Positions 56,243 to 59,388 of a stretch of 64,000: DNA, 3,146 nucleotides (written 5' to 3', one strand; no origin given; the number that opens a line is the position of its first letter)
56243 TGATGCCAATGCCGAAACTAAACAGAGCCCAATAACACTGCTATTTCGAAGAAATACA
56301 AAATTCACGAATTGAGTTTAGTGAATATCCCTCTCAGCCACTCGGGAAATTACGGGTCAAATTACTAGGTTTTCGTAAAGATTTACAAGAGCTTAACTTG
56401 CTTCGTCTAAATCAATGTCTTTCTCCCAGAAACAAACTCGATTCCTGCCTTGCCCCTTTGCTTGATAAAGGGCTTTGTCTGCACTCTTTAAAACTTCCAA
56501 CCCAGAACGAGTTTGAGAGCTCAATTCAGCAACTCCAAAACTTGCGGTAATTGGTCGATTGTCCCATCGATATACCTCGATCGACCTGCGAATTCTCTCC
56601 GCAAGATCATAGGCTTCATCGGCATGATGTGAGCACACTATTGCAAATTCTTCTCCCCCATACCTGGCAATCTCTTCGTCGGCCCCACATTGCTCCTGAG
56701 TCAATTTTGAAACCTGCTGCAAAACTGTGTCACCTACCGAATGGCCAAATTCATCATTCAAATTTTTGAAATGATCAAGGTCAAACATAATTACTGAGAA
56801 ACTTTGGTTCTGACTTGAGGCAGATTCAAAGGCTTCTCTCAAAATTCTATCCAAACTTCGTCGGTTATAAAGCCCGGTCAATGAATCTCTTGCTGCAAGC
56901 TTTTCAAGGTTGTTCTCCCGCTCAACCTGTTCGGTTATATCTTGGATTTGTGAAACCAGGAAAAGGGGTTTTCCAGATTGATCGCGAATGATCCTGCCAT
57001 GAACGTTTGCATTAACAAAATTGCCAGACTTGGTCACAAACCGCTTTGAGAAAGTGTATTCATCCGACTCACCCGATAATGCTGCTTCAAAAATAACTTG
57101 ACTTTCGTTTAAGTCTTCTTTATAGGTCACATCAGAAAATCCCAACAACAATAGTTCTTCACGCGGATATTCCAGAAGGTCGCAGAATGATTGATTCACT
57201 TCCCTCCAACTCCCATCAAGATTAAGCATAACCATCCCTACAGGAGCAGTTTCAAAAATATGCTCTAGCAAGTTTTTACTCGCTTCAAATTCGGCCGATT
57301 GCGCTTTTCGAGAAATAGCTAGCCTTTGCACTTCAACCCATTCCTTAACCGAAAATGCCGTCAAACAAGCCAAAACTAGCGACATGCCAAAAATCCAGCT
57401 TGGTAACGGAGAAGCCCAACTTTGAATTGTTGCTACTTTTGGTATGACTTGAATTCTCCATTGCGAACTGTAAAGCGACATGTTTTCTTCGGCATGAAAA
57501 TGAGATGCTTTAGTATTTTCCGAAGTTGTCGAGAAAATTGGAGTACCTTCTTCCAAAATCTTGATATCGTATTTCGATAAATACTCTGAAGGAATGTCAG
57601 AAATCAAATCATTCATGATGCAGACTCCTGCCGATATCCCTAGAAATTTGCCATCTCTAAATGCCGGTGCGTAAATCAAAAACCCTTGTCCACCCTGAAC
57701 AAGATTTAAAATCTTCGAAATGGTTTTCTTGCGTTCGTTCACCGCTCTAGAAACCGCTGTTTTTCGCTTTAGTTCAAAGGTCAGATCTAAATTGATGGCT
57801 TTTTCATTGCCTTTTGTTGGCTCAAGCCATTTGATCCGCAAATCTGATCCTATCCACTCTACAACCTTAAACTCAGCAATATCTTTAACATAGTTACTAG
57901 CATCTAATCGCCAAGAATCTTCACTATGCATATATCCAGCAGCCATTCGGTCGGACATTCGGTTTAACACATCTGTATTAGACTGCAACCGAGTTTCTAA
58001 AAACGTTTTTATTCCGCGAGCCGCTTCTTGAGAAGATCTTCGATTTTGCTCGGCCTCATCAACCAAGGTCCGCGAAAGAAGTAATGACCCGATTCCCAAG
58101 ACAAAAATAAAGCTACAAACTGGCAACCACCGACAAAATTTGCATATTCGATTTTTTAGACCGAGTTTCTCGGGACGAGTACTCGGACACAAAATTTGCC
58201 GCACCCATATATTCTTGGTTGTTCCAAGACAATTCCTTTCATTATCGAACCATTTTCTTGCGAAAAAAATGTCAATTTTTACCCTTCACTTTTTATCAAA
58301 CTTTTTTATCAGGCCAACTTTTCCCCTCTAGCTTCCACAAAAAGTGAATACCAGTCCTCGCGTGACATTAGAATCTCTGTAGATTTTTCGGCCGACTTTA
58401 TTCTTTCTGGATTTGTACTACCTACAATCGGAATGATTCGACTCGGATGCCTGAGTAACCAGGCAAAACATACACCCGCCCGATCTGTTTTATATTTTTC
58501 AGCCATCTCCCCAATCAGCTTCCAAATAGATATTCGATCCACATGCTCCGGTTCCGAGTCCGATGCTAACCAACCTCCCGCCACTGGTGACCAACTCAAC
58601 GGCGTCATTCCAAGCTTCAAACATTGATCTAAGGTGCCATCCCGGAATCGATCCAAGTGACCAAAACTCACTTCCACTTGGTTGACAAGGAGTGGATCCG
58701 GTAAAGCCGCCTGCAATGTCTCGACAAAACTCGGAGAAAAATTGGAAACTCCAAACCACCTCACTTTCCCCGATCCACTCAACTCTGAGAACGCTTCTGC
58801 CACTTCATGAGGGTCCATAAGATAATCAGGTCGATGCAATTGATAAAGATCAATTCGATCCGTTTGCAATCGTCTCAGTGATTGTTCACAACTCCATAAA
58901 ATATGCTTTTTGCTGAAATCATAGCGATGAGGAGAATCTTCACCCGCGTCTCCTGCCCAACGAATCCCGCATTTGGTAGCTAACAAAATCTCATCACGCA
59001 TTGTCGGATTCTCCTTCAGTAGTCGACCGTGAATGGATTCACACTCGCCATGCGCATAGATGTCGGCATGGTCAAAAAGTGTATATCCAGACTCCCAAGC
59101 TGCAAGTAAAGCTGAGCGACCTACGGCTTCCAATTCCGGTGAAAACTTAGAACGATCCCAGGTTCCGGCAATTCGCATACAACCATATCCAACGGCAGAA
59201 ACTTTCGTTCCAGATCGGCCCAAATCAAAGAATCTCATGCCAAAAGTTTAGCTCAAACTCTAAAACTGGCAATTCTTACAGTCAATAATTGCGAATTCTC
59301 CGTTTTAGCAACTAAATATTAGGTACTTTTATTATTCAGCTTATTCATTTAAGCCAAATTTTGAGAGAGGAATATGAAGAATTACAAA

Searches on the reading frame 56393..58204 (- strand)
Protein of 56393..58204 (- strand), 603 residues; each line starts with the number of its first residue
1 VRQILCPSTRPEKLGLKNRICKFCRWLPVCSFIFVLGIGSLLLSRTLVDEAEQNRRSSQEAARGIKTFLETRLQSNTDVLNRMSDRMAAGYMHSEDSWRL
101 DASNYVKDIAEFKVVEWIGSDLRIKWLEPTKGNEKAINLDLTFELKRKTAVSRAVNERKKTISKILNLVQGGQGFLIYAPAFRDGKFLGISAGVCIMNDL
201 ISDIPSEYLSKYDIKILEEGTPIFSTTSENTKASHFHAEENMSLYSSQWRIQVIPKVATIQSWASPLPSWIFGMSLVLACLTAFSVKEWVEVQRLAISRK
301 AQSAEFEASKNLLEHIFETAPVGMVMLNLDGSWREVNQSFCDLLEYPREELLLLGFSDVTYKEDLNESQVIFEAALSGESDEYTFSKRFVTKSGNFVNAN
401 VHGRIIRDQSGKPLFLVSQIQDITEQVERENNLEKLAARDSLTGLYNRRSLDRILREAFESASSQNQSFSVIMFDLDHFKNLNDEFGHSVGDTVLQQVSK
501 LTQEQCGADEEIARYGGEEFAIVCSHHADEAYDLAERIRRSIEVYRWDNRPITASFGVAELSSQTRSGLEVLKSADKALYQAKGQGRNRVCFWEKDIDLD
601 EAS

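Call 77: search_protein_families(library=pfam, proteins=[window:56393-58204:-], max_evalue=0.001)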
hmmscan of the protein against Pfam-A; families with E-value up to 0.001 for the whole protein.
window:56393-58204:- (603 aa): 7 families
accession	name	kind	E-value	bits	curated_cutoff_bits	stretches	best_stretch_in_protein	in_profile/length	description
PF00990.26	GGDEF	-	2.9e-42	144.6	23.8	1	437-589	1-161/161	Diguanylate cyclase, GGDEF domain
PF00989.32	PAS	-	1.9e-13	50.8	22.6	1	312-423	2-113/113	PAS fold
PF03924.19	CHASE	-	3.9e-11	43.5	25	1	124-215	67-175/189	CHASE domain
PF08447.18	PAS_3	-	2.3e-09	37.8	25.6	1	336-417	4-86/89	PAS fold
PF13426.13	PAS_9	-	2.7e-09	37.7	27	1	321-425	1-103/103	PAS domain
PF13188.13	PAS_8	-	1.5e-06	28.3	21.8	1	311-354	1-45/65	PAS domain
PF08448.16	PAS_4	-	5.8e-05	23.7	23.1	1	317-427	1-109/110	PAS fold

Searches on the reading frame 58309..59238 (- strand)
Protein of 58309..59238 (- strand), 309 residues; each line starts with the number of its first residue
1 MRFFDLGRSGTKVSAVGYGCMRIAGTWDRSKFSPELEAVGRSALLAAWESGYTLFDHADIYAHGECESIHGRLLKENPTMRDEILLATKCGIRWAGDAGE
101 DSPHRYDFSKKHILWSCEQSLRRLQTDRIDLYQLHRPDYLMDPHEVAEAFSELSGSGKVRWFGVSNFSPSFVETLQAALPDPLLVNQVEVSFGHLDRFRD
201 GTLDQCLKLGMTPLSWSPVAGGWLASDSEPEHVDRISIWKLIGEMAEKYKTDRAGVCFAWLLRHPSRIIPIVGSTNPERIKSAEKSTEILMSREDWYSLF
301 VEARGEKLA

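Call 77: search_protein_families(library=pfam, proteins=[window:58309-59238:-], max_evalue=0.001)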
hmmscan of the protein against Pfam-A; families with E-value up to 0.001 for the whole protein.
window:58309-59238:- (309 aa): 1 family
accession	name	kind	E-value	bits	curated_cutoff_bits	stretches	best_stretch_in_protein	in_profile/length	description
PF00248.27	Aldo_ket_red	-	4.5e-53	180.7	24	1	16-296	2-283/291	Aldo/keto reductase family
